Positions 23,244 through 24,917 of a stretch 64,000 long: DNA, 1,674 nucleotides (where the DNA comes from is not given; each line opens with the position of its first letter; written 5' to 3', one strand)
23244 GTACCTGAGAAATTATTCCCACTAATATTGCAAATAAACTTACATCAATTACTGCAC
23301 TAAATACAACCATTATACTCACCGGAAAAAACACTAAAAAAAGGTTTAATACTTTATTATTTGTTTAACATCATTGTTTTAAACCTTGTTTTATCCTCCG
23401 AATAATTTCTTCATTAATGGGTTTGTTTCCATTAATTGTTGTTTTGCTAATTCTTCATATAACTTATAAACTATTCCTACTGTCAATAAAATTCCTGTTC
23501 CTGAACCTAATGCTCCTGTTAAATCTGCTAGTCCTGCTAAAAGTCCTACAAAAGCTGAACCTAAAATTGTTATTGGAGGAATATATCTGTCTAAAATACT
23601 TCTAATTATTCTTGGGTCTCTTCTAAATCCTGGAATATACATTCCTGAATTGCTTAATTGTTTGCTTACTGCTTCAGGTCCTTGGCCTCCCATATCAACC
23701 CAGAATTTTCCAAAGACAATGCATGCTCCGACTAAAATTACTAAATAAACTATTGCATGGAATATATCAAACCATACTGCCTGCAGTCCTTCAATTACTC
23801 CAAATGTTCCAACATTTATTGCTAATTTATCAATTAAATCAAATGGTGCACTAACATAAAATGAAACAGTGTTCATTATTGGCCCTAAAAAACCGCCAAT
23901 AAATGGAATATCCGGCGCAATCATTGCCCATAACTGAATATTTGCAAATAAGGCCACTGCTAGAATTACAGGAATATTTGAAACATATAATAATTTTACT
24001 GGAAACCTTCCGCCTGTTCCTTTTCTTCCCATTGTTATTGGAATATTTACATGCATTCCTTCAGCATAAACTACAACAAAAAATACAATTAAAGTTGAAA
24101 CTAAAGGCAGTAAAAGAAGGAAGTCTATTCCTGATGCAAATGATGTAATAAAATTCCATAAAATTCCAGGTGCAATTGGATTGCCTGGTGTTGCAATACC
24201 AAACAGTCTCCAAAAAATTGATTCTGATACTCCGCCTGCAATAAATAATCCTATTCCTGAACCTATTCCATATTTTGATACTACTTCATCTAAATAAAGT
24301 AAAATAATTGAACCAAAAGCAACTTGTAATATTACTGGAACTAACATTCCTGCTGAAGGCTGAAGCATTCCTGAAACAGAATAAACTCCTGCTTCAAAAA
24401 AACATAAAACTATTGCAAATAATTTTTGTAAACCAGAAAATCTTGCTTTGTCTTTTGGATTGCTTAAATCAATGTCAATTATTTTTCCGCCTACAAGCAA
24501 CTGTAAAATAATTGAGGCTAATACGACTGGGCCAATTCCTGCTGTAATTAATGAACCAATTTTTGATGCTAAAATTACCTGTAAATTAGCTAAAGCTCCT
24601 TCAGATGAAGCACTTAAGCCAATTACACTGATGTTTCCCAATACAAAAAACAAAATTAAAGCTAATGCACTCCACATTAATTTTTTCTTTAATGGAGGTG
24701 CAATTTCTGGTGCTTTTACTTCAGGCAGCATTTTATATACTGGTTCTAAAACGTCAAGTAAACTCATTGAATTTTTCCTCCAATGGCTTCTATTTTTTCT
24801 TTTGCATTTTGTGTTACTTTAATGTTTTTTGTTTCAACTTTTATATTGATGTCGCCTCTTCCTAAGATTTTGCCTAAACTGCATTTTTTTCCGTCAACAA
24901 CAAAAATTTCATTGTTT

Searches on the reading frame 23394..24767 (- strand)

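Call 50: search_protein_families(library=ncbifam, proteins=[window:23394-24767:-], max_evalue=1e-10)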
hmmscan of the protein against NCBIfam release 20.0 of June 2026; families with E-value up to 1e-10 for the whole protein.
window:23394-24767:- (458 aa): 2 families
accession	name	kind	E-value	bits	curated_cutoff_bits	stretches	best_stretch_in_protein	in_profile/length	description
NF006341.0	PRK08568.1-5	equivalog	1.1e-103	347.9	300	1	1-457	1-463/464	preprotein translocase subunit SecY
TIGR00967.1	3a0501s007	equivalog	2.2e-81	273.9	253.6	1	27-445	1-410/414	preprotein translocase subunit SecY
